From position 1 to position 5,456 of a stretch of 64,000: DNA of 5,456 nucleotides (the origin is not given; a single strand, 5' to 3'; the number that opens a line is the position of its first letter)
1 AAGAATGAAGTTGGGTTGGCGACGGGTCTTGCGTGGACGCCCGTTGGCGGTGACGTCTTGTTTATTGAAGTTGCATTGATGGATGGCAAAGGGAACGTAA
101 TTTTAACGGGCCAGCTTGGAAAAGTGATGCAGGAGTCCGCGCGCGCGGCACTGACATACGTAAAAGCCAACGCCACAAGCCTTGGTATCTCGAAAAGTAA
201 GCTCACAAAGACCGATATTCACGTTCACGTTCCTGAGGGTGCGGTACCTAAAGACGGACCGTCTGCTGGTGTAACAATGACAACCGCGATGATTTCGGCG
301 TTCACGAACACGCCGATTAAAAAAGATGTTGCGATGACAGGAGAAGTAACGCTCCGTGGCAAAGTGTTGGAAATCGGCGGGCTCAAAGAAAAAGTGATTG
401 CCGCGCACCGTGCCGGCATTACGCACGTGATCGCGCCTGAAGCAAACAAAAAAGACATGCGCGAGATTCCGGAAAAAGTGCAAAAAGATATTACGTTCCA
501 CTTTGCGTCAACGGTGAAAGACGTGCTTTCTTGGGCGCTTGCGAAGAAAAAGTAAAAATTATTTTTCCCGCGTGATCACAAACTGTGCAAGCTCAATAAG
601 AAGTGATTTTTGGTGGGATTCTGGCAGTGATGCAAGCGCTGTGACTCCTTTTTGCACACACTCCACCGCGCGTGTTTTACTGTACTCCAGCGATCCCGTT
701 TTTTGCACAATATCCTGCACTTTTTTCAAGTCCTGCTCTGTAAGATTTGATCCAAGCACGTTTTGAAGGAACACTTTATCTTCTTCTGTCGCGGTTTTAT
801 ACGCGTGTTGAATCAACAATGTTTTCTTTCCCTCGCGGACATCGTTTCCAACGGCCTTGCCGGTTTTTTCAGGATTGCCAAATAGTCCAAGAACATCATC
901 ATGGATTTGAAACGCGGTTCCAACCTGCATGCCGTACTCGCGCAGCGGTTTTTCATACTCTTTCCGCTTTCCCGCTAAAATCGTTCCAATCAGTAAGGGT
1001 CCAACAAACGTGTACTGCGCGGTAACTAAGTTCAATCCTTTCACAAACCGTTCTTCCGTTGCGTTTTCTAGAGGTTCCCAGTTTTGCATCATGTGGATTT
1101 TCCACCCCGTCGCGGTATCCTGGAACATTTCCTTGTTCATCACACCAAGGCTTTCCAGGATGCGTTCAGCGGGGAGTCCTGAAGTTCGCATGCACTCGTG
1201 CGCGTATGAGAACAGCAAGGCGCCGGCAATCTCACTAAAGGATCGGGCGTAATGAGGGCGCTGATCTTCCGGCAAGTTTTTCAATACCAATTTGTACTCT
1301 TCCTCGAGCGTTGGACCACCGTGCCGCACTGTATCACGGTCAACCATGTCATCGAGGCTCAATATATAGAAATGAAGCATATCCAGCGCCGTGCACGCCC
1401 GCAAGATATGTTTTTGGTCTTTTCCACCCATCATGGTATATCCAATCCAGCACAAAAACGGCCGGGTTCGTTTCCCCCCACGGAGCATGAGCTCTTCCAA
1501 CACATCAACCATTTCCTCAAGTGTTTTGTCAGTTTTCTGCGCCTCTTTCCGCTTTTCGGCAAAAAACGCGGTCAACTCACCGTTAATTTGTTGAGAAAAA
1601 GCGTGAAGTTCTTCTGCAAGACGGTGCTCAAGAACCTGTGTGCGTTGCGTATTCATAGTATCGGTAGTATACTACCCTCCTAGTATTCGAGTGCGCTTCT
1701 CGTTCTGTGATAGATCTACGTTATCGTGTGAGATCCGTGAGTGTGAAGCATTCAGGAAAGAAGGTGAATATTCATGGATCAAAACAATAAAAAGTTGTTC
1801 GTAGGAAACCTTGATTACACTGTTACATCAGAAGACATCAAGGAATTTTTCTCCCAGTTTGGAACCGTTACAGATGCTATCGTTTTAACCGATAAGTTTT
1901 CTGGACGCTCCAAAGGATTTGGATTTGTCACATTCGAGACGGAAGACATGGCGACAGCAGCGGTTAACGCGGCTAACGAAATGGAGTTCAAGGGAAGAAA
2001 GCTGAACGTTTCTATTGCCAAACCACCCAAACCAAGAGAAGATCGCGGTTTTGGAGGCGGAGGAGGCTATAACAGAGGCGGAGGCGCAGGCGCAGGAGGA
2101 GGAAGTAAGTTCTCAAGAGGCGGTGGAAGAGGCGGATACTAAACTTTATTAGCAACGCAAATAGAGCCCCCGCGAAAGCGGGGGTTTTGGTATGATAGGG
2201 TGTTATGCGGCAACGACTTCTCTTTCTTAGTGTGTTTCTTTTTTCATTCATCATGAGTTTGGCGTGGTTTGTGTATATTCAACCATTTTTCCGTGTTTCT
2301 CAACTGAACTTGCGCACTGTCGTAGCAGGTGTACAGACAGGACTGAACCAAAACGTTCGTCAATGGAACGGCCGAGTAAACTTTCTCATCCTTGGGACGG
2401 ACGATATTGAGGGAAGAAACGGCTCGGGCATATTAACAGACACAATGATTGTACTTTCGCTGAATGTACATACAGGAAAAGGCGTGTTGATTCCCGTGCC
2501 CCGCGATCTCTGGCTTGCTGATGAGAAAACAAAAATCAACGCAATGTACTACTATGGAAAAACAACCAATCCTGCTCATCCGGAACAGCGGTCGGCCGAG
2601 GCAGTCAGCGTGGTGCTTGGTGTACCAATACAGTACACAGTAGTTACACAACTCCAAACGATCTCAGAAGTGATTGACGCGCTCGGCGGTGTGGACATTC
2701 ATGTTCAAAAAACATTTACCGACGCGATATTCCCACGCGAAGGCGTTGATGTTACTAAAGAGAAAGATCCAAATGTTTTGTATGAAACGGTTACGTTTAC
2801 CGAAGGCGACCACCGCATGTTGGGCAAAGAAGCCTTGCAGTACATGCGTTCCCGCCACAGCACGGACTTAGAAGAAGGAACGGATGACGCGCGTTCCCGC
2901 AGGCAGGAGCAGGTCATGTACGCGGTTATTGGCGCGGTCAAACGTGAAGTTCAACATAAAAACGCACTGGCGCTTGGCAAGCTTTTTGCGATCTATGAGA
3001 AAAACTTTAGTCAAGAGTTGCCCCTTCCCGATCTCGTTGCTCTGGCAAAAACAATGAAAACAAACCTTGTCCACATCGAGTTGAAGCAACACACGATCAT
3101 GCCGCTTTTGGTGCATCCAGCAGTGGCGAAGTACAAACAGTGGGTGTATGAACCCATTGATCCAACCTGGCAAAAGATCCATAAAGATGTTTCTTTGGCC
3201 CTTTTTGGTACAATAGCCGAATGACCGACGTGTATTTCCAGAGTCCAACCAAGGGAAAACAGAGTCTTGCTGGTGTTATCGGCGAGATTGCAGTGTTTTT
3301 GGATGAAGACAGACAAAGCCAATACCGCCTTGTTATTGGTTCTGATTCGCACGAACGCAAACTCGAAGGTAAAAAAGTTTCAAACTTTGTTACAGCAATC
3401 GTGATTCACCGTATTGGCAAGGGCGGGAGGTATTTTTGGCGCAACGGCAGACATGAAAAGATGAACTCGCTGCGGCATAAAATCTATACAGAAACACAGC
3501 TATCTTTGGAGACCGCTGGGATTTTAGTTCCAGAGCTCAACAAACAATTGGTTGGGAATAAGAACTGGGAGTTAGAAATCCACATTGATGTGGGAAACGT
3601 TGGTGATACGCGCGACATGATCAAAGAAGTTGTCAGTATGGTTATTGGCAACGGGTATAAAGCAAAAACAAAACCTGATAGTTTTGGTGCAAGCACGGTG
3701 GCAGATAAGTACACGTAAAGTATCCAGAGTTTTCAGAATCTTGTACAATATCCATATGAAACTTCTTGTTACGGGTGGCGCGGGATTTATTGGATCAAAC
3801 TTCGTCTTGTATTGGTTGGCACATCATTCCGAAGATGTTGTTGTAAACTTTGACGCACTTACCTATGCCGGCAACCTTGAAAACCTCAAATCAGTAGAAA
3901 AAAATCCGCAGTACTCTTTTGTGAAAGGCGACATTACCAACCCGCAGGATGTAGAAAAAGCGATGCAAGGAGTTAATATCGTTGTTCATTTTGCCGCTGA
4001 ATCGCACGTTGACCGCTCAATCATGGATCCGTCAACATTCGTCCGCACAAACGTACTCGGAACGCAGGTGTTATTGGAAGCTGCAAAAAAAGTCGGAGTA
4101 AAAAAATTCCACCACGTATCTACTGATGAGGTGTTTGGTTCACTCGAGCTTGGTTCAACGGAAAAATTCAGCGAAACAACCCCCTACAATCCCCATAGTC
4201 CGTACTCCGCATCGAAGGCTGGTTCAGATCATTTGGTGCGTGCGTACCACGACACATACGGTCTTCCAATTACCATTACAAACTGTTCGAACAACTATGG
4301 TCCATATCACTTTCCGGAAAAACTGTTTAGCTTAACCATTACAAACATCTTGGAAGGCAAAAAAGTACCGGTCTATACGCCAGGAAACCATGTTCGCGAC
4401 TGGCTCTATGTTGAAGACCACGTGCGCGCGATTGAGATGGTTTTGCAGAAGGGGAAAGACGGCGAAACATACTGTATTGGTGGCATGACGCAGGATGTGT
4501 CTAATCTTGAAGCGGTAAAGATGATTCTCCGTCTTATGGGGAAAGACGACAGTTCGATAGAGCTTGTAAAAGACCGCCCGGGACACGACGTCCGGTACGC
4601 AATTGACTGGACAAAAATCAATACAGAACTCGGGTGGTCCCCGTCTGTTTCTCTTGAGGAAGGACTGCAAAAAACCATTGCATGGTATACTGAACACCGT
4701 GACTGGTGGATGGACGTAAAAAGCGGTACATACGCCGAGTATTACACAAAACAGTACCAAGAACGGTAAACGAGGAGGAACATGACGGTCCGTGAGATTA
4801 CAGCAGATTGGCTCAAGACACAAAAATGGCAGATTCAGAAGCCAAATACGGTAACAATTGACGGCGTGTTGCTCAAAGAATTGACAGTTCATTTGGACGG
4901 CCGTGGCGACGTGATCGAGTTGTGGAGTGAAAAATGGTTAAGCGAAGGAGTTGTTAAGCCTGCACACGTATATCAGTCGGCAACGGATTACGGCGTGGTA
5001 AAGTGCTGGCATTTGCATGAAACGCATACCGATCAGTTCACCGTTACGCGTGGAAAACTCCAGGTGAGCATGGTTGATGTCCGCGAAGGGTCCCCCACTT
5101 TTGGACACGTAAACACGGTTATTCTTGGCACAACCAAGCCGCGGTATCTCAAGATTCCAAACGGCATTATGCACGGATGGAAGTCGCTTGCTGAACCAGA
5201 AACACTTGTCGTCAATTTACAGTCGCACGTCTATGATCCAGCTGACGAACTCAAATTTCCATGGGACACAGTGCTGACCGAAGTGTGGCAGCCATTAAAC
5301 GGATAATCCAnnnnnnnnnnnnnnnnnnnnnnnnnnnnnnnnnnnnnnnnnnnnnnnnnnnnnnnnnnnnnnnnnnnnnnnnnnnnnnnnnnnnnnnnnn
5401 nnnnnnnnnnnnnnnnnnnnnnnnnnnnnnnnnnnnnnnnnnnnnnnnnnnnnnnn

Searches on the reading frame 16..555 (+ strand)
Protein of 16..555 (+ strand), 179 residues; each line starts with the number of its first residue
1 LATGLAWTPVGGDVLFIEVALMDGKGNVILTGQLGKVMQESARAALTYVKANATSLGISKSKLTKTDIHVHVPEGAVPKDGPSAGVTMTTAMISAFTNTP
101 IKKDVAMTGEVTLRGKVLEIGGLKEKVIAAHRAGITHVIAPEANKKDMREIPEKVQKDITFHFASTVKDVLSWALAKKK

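Call 20: search_protein_families(library=ncbifam, proteins=[window:16-555:+], max_evalue=0.00001)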
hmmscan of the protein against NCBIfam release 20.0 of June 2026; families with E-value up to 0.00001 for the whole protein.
window:16-555:+ (179 aa): 8 families
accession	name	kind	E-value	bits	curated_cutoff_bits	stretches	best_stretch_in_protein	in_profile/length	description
TIGR00763.1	lon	equivalog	2e-77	261.4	608.05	1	2-174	621-794/795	endopeptidase La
NF008053.0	PRK10787.1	equivalog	3.5e-68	230.4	891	1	2-177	598-773/784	endopeptidase La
TIGR00764.1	lon_rel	equivalog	8.6e-28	97.3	516.6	1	19-178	442-596/608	ATP-dependent protease LonB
TIGR02903.1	spore_lon_C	equivalog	2e-27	96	678.8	1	21-172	472-612/615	Lon family ATP-dependent protease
TIGR02902.1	spore_lonB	equivalog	6e-25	87.8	723.3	1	58-155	419-515/531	ATP-dependent protease LonB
TIGR02653.1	Lon_rel_chp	hypoth_equivalog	1.4e-16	60.1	628.25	1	17-170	514-667/675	protease Lon-related BREX system protein BrxL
TIGR00416.1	sms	equivalog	1.5e-11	43.7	403.05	1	62-149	352-438/454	DNA repair protein RadA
NF041438.1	SepM_fam_S16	equivalog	5.1e-07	29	200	1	49-145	196-296/340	SepM family pheromone-processing serine protease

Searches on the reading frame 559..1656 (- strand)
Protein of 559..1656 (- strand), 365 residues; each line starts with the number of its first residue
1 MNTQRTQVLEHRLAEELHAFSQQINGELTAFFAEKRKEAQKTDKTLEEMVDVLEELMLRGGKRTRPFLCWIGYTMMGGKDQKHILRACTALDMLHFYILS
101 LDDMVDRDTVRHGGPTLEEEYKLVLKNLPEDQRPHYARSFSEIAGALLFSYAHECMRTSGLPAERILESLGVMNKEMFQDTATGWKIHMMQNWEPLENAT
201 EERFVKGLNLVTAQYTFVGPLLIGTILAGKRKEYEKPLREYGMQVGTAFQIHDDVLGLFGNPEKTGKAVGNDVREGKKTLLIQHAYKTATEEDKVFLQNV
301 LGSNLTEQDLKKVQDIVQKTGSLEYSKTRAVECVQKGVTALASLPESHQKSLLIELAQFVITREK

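Call 8: search_protein_families(library=pfam, proteins=[window:559-1656:-], max_evalue=0.01)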
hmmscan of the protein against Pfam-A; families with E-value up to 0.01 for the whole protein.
window:559-1656:- (365 aa): 1 family
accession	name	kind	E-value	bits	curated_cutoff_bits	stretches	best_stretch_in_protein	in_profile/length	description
PF00348.22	polyprenyl_synt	-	1.7e-41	142.6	27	1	49-314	4-248/251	Polyprenyl synthetase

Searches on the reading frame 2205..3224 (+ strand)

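Call 8: search_protein_families(library=pfam, proteins=[window:2205-3224:+], max_evalue=0.01)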
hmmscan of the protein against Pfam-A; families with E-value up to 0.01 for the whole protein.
window:2205-3224:+ (339 aa): 1 family
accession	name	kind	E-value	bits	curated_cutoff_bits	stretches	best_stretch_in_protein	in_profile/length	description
PF03816.19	LytR_cpsA_psr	-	1.3e-26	94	24.6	1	78-246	2-149/150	LytR_cpsA_psr family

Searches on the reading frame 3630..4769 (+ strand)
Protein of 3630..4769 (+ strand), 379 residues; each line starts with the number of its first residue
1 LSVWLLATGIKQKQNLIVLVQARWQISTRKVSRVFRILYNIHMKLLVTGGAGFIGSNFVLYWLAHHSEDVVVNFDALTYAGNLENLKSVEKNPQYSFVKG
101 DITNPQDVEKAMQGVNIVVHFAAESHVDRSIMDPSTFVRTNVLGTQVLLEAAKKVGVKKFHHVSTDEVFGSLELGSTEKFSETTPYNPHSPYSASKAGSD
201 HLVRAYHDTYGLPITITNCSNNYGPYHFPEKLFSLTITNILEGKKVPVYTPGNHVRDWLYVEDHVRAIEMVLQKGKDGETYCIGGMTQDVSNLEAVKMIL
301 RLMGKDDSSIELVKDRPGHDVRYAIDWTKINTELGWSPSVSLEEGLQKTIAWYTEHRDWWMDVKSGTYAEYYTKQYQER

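Call 8: search_protein_families(library=pfam, proteins=[window:3630-4769:+], max_evalue=0.01)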
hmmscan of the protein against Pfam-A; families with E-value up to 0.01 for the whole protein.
window:3630-4769:+ (379 aa): 9 families
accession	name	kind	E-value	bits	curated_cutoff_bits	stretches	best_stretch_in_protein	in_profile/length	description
PF16363.11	GDP_Man_Dehyd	-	4.3e-87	293.1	27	1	46-349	1-332/332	GDP-mannose 4,6 dehydratase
PF01370.27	Epimerase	-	8.6e-69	232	20.9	1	46-284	2-240/240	NAD dependent epimerase/dehydratase family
PF01073.25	3Beta_HSD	-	4.8e-24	85.3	22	1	46-268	1-225/280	3-beta hydroxysteroid dehydrogenase/isomerase family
PF02719.21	Polysacc_synt_2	-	1.4e-20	74.1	20.2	1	45-183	1-147/293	Polysaccharide biosynthesis protein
PF07993.18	NAD_binding_4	-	5e-19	68.9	20.1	1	47-221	1-206/258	Male sterility protein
PF04321.23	RmlD_sub_bind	-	2.3e-15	56.9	27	1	43-209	1-142/287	RmlD substrate binding domain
PF13460.12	NAD_binding_10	-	9.5e-12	45.6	27.2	1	49-205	1-133/184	NAD(P)H-binding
PF05368.20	NmrA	-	2.9e-05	24.3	27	1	44-304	4-235/298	NmrA-like family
PF00106.31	adh_short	-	3.5e-05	23.8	26.6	0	46-115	4-71/195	short chain dehydrogenase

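Call 20: search_protein_families(library=ncbifam, proteins=[window:3630-4769:+], max_evalue=0.00001)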
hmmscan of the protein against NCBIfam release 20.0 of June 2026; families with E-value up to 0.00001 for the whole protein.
window:3630-4769:+ (379 aa): 25 families
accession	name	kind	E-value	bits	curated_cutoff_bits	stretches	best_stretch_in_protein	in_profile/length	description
TIGR01181.1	dTDP_gluc_dehyt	equivalog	4.2e-144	479.5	365.1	1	44-362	1-320/321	dTDP-glucose 4,6-dehydratase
NF007490.0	PRK10084.1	subfamily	2e-117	392.3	649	1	43-378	1-359/361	dTDP-glucose 4,6-dehydratase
NF007582.0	PRK10217.1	equivalog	8.3e-110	367.2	698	1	44-369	3-347/355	dTDP-glucose 4,6-dehydratase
TIGR04180.1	EDH_00030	hypoth_equivalog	1.9e-44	151.9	475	1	46-339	2-295/297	NAD-dependent 4,6-dehydratase LegB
TIGR01179.1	galE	equivalog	1.5e-37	129.2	262.3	2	44-221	1-175/332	UDP-glucose 4-epimerase GalE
TIGR02622.1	CDP_4_6_dhtase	equivalog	1.5e-29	103.3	278.45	1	43-356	5-333/352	CDP-glucose 4,6-dehydratase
TIGR03466.1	HpnA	hypoth_equivalog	8.1e-26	90.7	367.65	1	43-310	1-253/327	hopanoid-associated sugar epimerase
NF052578.1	StrlDmthSdmBMthl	equivalog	1.8e-25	90.4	600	1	43-292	1-236/328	sterol demethylase protein SdmB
TIGR02197.1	heptose_epim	equivalog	6e-23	81.5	274.6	1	45-355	1-315/316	ADP-glyceromanno-heptose 6-epimerase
NF011728.1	PRK15181.1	equivalog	1.7e-22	79.9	760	1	44-356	17-340/348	Vi polysaccharide biosynthesis UDP-N-acetylglucosaminuronic acid C-4 epimerase TviC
NF007956.0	PRK10675.1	subfamily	9.2e-22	77.6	394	1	43-198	1-155/338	UDP-glucose 4-epimerase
TIGR01472.1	gmd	equivalog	5.6e-19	68.5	415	1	95-293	56-260/342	GDP-mannose 4,6-dehydratase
TIGR03589.1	PseB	equivalog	3e-17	62.5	407.75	1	44-179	6-139/324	UDP-N-acetylglucosamine 4,6-dehydratase (inverting)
NF042422.1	oxyalk_red_OleD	equivalog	4.6e-17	62.4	580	1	43-208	1-155/329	2-alkyl-3-oxoalkanoate reductase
NF047922.1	GDPFucSynFcl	equivalog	1.3e-14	54.4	500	1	101-357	38-305/308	GDP-L-fucose synthase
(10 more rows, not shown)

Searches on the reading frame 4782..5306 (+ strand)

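Call 8: search_protein_families(library=pfam, proteins=[window:4782-5306:+], max_evalue=0.01)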
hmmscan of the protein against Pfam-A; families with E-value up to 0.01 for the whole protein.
window:4782-5306:+ (174 aa): 2 families
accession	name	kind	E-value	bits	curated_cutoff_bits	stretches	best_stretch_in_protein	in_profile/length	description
PF00908.23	dTDP_sugar_isom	-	2.1e-22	80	27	1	25-162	3-144/168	dTDP-4-dehydrorhamnose 3,5-epimerase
PF14667.12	Polysacc_synt_C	-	2.3e-05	24.9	28.7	1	38-155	2-107/111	Polysaccharide biosynthesis C-terminal domain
